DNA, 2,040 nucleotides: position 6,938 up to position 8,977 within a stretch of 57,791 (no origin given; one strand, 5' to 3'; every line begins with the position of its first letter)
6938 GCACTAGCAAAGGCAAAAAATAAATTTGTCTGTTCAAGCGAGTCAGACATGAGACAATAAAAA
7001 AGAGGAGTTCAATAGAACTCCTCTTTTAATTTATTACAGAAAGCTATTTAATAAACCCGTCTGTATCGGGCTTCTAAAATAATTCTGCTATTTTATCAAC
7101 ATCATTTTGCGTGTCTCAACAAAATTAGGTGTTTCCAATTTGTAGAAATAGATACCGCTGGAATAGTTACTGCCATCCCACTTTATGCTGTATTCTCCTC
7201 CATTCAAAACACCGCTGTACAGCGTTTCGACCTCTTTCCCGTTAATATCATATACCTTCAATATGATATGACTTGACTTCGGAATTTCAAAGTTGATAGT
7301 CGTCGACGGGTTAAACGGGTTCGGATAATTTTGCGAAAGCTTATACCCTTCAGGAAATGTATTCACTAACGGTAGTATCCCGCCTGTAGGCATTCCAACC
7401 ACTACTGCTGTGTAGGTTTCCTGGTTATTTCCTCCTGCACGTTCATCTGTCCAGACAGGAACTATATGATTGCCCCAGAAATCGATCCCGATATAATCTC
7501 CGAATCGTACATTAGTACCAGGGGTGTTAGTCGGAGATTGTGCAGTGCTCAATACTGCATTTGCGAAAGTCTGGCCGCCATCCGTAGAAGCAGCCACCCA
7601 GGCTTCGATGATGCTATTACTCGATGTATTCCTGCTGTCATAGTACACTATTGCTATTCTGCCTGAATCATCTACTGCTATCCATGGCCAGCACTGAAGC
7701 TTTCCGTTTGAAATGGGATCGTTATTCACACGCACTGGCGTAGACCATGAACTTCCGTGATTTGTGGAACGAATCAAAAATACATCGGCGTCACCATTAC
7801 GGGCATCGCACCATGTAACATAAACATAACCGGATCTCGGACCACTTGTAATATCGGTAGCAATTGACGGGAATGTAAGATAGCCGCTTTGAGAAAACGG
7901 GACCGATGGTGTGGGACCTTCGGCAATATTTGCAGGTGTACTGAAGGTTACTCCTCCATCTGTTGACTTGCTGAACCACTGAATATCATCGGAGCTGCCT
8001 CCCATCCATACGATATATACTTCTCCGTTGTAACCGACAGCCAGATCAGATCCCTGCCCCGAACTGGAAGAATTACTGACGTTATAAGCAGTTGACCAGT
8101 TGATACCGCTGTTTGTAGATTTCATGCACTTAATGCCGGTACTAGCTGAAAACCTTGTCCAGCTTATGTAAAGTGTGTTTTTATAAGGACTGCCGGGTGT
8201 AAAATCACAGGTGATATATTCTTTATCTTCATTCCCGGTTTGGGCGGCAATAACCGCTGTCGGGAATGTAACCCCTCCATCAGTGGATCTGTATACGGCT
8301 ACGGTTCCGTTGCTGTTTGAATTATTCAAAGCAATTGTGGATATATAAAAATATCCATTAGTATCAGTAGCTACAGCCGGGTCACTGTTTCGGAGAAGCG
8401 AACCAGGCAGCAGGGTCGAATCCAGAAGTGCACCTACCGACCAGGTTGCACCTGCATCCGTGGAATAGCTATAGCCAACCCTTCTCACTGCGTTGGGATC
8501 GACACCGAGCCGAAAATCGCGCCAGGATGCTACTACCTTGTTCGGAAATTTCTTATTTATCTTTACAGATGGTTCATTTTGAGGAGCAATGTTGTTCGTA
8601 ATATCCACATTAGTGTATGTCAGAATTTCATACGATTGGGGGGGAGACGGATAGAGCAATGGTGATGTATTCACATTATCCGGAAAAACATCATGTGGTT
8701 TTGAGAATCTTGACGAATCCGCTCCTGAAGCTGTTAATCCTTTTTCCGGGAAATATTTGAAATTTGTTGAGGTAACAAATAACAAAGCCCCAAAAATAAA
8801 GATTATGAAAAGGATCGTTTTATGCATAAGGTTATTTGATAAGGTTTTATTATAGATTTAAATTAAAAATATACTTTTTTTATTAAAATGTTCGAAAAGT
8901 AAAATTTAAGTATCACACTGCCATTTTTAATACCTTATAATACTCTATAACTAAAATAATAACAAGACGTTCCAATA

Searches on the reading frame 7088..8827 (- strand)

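Call 57: search_protein_families(library=pfam, proteins=[window:7088-8827:-], max_evalue=0.0001)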
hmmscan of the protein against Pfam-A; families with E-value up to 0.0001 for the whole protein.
window:7088-8827:- (579 aa): 6 families
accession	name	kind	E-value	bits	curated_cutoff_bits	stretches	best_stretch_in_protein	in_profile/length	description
PF18962.6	Por_Secre_tail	-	6.9e-10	39.5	27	1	501-575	2-73/75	Secretion system C-terminal sorting domain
PF13088.12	BNR_2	-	8.5e-10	38.9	31.4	0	343-424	12-97/277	BNR repeat-like domain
PF02012.26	BNR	-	6e-07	28.9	27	0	121-130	2-11/12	BNR/Asp-box repeat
PF13860.13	FlgD_ig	-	3.7e-06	27.3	27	1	515-556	18-60/79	FlgD Ig-like domain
PF21471.3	Reelin_subrepeat-B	-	2.1e-05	24.7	27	0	115-137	58-80/127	Reelin subrepeat B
PF24316.1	Tli3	-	2.5e-05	25.1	27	0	386-430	59-106/129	T6SS Tli3 immunity protein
